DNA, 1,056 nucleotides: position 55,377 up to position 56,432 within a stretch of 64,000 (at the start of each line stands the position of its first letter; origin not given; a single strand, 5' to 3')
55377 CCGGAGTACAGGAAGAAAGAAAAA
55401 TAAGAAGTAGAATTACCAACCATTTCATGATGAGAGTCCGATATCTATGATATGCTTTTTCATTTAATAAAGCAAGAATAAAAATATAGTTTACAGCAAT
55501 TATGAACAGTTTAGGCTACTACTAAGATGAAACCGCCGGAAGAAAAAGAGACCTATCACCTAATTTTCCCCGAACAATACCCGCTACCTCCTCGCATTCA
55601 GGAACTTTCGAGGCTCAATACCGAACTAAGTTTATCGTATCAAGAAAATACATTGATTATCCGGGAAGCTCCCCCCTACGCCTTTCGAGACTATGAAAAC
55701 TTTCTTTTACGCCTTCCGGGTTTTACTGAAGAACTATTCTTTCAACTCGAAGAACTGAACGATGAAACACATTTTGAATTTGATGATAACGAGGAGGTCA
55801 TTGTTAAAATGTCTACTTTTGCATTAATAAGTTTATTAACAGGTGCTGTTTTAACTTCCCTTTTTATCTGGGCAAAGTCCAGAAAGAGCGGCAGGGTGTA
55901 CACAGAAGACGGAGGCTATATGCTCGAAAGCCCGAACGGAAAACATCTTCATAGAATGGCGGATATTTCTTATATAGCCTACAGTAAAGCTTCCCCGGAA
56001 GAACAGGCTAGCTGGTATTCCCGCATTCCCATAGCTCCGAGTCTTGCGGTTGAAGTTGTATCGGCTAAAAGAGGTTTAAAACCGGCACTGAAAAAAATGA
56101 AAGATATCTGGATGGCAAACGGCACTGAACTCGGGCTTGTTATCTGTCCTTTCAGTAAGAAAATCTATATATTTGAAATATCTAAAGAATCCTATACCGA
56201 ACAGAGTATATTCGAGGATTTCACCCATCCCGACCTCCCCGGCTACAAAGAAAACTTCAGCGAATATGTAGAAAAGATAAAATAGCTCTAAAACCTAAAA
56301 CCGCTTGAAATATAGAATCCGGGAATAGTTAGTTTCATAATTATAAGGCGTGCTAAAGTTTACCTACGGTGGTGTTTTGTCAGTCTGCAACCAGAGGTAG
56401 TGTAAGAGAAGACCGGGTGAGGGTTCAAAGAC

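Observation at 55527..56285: Uma2-family PD-(D/E)XK-like domain anchored in the membrane, an unusual architecture expanded to five copies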

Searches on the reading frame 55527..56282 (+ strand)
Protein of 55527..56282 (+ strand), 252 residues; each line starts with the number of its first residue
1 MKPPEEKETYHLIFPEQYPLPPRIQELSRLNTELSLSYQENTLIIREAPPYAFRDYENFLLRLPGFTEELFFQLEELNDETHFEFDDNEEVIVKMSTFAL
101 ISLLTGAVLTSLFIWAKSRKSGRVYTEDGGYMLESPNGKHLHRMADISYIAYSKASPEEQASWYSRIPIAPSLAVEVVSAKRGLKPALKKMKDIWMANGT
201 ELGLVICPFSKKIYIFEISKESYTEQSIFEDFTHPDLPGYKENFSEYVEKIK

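Call 3: search_protein_families(library=pfam, proteins=[window:55527-56282:+], max_evalue=1)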
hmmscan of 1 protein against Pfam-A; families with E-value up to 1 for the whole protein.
window:55527-56282:+ (252 aa): 1 family
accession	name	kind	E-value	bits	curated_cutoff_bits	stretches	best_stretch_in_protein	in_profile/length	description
PF05685.18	Uma2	-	9.9e-12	45.1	27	1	69-234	2-157/172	Putative restriction endonuclease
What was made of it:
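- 55527..56285 (+): Long-form Uma2 (COG4636/DUF820) gene, 252 aa, the copy named in the finding. Pfam PF05685 E 1e-11 over aa 69-234 (call 3).
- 55716..55811 (+): Canonical Uma2 N-terminal subdomain (aa 64-95), including invariant E84. The Pfam match starts at aa 69 at profile position 2 (call 3).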

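Call 4: search_protein_families(library=ncbifam, proteins=[window:55527-56282:+], max_evalue=1)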
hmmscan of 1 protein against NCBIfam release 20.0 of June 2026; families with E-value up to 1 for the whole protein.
window:55527-56282:+ (252 aa): 0 families
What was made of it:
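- Tried and rejected: NCBIfam gave no hit for the 55527 protein (call 4).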

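Call 10: search_solved_structures(query=window:55527-56282:+, max_evalue=10, show_alignments=3)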
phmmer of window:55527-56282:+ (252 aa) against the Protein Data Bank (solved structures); distinct sequences matched with E-value up to 10: 2.
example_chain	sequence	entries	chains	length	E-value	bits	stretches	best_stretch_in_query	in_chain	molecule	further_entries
1wdj_A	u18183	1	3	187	3.1e-05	27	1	111-241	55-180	hypothetical protein TT1808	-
3ot2_A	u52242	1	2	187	0.074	16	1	143-222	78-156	Uncharacterized protein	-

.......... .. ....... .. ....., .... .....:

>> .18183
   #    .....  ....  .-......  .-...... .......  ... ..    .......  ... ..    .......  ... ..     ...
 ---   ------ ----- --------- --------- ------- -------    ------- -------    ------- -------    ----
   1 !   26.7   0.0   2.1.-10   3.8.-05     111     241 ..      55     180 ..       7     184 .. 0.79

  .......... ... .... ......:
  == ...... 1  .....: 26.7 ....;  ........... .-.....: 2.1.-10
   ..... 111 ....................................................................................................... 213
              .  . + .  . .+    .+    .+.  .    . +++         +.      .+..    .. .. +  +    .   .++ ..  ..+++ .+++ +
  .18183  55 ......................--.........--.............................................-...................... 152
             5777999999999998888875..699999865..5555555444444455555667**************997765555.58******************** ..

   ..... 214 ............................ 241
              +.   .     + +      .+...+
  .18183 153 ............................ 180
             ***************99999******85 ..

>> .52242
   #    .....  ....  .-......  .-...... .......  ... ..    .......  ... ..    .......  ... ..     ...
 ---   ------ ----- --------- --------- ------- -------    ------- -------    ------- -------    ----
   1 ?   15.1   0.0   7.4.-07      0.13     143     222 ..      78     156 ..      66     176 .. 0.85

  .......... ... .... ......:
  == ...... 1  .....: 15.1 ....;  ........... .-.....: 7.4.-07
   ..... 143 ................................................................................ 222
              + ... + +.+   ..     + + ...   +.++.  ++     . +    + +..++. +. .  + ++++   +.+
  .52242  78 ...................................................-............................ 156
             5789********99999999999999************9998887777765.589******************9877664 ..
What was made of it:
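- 55881..56282 (+): Catalytic core with the PD-EXX-K active-site variant: D146 (55962-55964), E176 (56052-56054), K190 (56094-56096). The phmmer alignment to 1wdj maps D146=D86, E176=E116, K190=K130 (call 10).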

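Call 11: find_homologous_proteins(query=window:55527-56282:+, max_evalue=0.001)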
Query window:55527-56282:+ (252 aa): 11 proteins with E <= 0.001 among 420 candidates.
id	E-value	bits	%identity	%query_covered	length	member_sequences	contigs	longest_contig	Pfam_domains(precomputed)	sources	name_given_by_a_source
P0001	4.9e-161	552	98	100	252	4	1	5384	PF05685.19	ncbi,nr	ncbi:MAG: Uma2 family endonuclease [Leptospiraceae bacterium]|nr:Uma2 family endonuclease [Leptospir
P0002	1.5e-98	347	65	98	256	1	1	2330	PF05685.19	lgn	-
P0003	3.9e-75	271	61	82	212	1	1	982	PF05685.19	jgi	jgi:Uma2 family endonuclease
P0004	2.9e-73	265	52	96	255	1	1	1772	PF05685.19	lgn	-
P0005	5.8e-72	260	49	96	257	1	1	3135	PF05685.19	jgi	jgi:Uma2 family endonuclease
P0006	1.8e-71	259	50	97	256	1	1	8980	PF05685.19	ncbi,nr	ncbi:MAG: Uma2 family endonuclease [Leptospiraceae bacterium]|nr:Uma2 family endonuclease [Leptospir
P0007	9.7e-69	250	48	98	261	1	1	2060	PF05685.19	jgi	jgi:Uma2 family endonuclease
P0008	1.2e-65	240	50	89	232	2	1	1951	PF05685.19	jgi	jgi:Uma2 family endonuclease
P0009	1.6e-62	229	48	98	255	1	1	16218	PF05685.19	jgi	jgi:Uma2 family endonuclease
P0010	1.4e-54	203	43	96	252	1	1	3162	PF05685.19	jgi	jgi:Uma2 family endonuclease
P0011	9.7e-46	174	46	75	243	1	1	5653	PF05685.19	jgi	-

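Call 20: predict_structure(alignment_id=A1)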
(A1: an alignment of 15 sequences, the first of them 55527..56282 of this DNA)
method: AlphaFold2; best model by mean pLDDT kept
length: 252 residues; sequences in the alignment: 15
mean_pLDDT: 87.1   pTM: 0.83
mean pLDDT of the five models: 87.1, 86.9, 86.3, 85.4, 78.8
residues with pLDDT >= 90: 149; 70-90: 79; 50-70: 20; < 50: 4
segments of 3 or more residues with pLDDT < 50: 1-4
pLDDT, mean of each block of 10 residues (from residue 1): 58 95 94 92 86 73 92 90 85 71 85 95 87 85 92 96 89 89 82 94 92 94 93 94 81 57
secondary structure, 60 per line:
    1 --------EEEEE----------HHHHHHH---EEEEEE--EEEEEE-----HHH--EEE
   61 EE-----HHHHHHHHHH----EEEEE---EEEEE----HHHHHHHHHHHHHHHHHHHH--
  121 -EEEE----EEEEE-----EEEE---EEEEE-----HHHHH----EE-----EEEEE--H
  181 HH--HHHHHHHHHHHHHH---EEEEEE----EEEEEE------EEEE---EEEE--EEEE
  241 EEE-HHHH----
elements in order: E9-13 H24-30 E34-39 E42-47 E58-62 H68-77 E82-86 E90-94 H99-118 E122-125 E130-134 E140-143 E147-151 H157-161 E173-177 H185-198 E202-207 E212-217 E224-227 E231-234 E237-243 H245-248
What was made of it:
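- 55527..56285 (+): AF2 model pLDDT 87.1, pTM 0.83 (call 20).
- The AF2 model has pLDDT 87 and pTM 0.83 as one compact body (call 20). Model confidence is lower at the start of the helix (mean pLDDT 71 for aa 91-100, 85 for aa 101-110; call 20). pTM 0.83 and pLDDT 92-95 for the extension indicate it is docked on the core (call 20).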

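Call 23: fold_search(model_id=the predicted structure, library=pdb)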
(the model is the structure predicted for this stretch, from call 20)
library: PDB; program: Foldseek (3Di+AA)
matches with E <= 10: 454; with E <= 0.001: 7
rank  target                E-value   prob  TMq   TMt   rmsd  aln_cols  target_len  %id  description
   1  1wdj_A                2.5e-12  1.00  0.60  0.79   3.4       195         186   22  Crystal structure of TT1808 from Thermus thermophilus HB8 (released 2004-11-17)
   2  9y1l_A                2.3e-10  1.00  0.49  0.79   3.2       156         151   17  Crystal Structure of Putative Restriction Endonuclease Domain-Containing Protein from Leptospirillum ferriphilum YSK (released 2025-09-10)
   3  9y1l_B                2.5e-10  1.00  0.51  0.81   2.9       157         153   17  Crystal Structure of Putative Restriction Endonuclease Domain-Containing Protein from Leptospirillum ferriphilum YSK (released 2025-09-10)
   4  3ot2_A                7.2e-10  1.00  0.60  0.81   3.3       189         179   15  Crystal structure of a putative nuclease belonging to DUF820 (Ava_3926) from Anabaena variabilis ATCC 29413 at 1.96 A  (released 2010-10-06)
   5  6okh_A                8.6e-10  1.00  0.57  0.79   2.7       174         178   17  Structure of an uncharacterized protein from Leptospira borgpetersenii serovar Hardjo-bovis (strain JB197) (released 2019-05-08)
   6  1wdj_B                1.7e-09  1.00  0.50  0.79   3.0       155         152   22  Crystal structure of TT1808 from Thermus thermophilus HB8 (released 2004-11-17)
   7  6okh_B                2.1e-09  1.00  0.57  0.80   2.7       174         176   17  Structure of an uncharacterized protein from Leptospira borgpetersenii serovar Hardjo-bovis (strain JB197) (released 2019-05-08)
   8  2ost_A                3.5e-02  0.33  0.21  0.31  11.3       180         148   14  The structure of a bacterial homing endonuclease : I-Ssp6803I (released 2007-03-20)
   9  2ost_B                1.3e-01  0.16  0.19  0.29  11.4       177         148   14  The structure of a bacterial homing endonuclease : I-Ssp6803I (released 2007-03-20)
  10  7edz_C                1.5e-01  0.23  0.16  0.13   8.8        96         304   14  Crystal Structure of human PPCS in complex with P-HoPan and AMPPNP (released 2021-11-24)
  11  9n6v_NK               1.9e-01  0.28  0.17  0.17  12.9       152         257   10  SSU processome maturation and disassembly, State A (released 2025-11-05)
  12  6fai_h                1.9e-01  0.21  0.19  0.25  16.4       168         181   12  Structure of a eukaryotic cytoplasmic pre-40S ribosomal subunit (released 2018-02-28)
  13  5fdk_D                2.1e-01  0.14  0.22  0.27  13.3       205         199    6  Crystal structure of RecU(D88N) in complex with palindromic DNA duplex (released 2016-12-07)
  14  2f8s_A                3.0e-01  0.12  0.17  0.07  14.0       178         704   10  Crystal structure of Aa-Ago with externally-bound siRNA (released 2006-10-31)
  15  9g25_H                3.1e-01  0.30  0.18  0.19  12.0       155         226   10  snR30 snoRNP - State 1 - Utp23-Krr1-deltaC3 (released 2025-06-18)
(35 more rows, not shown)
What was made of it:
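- Closest known: Other solved Uma2 proteins: 6okh. Same: Foldseek E 2e-10 to 2e-9 and TM(target) ~0.8 (call 23).
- Foldseek TM(target) is ~0.8 to four solved soluble Uma2 structures (call 23).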

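Call 24: search_solved_structures(query=A1, max_evalue=1, show_alignments=5)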
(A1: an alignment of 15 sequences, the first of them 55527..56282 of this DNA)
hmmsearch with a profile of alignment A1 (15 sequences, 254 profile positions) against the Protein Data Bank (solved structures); distinct sequences matched with E-value up to 1: 2.
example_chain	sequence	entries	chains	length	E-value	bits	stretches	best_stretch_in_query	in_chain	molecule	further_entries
1wdj_A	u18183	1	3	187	9.2e-05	25.2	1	112-243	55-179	hypothetical protein TT1808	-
3ot2_A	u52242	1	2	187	0.0058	19.3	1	146-222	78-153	Uncharacterized protein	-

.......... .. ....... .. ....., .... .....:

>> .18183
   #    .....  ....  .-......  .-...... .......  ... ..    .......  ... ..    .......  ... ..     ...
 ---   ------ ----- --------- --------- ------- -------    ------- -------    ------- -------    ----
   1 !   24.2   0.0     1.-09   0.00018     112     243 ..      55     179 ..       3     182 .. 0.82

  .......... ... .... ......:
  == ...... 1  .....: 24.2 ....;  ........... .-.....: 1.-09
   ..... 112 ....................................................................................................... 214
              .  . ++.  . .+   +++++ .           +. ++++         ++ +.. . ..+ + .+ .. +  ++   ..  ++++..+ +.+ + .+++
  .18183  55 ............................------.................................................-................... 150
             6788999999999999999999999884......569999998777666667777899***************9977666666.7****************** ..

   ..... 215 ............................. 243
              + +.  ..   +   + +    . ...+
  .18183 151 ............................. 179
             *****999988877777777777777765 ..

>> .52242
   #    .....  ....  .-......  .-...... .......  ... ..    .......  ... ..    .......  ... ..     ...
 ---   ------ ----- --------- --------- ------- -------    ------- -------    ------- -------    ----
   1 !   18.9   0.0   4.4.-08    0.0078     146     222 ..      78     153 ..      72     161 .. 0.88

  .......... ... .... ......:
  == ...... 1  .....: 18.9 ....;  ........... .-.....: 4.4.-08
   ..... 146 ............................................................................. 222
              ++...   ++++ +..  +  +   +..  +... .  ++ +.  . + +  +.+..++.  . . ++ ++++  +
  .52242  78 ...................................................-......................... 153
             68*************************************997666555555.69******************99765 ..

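Call 25: search_protein_representatives(alignment_id=A1)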
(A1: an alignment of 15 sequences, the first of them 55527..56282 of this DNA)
Query: 15 sequences, 254 profile positions. Proteins with E-value up to 0.001 (for the whole library): 544; up to 1e-10: 104; up to 1e-30: 36. The best 150 are listed.
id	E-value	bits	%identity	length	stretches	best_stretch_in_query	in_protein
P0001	1.1e-116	405.1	-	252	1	1-254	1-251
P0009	1.6e-109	381.6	-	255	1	2-253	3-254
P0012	3.4e-99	347.7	-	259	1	5-253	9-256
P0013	4.6e-81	288.3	-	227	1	32-253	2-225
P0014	5.4e-81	288.1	-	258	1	7-253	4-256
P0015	1.3e-78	280.3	-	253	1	6-253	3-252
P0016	1.4e-76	273.6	-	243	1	8-252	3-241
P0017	1.7e-76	273.4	-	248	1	28-253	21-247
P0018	1.2e-75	270.6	-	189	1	2-184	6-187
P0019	3.7e-73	262.4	-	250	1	13-254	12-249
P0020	3.4e-69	249.4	-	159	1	96-253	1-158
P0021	2.3e-68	246.7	-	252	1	9-253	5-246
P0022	9.1e-66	238.2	-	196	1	62-253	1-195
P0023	3.4e-62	226.5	-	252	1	7-253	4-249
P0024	1.9e-58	214.2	-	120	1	134-253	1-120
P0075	2.1e-13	66.7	-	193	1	67-247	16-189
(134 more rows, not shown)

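Call 29: find_related_loci(query=A1, collection=genome_contigs, flank=4000)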
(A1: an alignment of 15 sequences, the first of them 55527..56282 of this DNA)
Query A1 (252 aa) in genome_contigs; peptide patterns used: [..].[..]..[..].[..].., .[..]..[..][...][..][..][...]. (x = any residue, [..] = any of these).
33 stretches matched a pattern; 10 encode a relative of the query (tblastn E <= 1e-3); 10 distinct loci.
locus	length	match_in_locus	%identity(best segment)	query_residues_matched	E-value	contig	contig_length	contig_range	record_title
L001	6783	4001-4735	49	14-252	2e-66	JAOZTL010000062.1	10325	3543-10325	MAG: Bacteroidales bacterium isolate GMC7.metabat2.74_sub GMC7_3225_length_10325_cov_5.842551, whole genome shotgun sequ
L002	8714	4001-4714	45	10-246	7e-64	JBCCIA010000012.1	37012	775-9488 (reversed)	MAG: Spirochaetota bacterium isolate P01_B01_bin.8 k141_3043800_length_37012_cov_10.0845, whole genome shotgun sequence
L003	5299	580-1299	47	12-248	2e-63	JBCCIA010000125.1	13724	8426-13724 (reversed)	MAG: Spirochaetota bacterium isolate P01_B01_bin.8 k141_3851098_length_13724_cov_13.8469, whole genome shotgun sequence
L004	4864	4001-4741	45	7-246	6e-61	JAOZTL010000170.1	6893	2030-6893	MAG: Bacteroidales bacterium isolate GMC7.metabat2.74_sub GMC7_6722_length_6893_cov_7.677830, whole genome shotgun seque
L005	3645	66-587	54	78-251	5e-57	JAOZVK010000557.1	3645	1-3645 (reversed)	MAG: Bacteroidales bacterium isolate GMC9.metabat2.98 GMC9_18789_length_3645_cov_24.072981, whole genome shotgun sequenc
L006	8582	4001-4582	44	64-251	4e-50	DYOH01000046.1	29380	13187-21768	MAG TPA_asm: Acetofilamentum sp. isolate SulCav_GS09_5_5_36_149 SulCav_GS09_5_2362_length_29380_cov_108_979471, whole ge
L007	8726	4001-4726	38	12-252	2e-45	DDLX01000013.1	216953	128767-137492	MAG TPA_asm: Cytophagales bacterium UBA2561 UBA2561_contig_178, whole genome shotgun sequence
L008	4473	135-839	35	20-251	1e-39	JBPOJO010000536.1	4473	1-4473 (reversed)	MAG: Bacteroidota bacterium isolate MAG_621 c_000000620323, whole genome shotgun sequence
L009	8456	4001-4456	31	84-237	5e-23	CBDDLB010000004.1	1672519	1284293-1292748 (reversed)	MAG: Bacteroidales bacterium isolate 5b4c7415-97b6-4acf-9de4-4614e48eac80 genome assembly, contig: contig_4, whole genom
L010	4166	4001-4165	48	173-234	8e-15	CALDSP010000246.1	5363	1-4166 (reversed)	MAG: uncultured Leptospiraceae bacterium isolate L1_Bin_Bin_87_1 genome assembly, contig: c_000000809804, whole genome s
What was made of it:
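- The family persists across two phyla (call 29).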

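Call 35: search_protein_families(library=padloc, proteins=[window:55527-56282:+], max_evalue=0.01)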
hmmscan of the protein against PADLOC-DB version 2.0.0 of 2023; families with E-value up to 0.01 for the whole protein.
window:55527-56282:+ (252 aa): 0 families
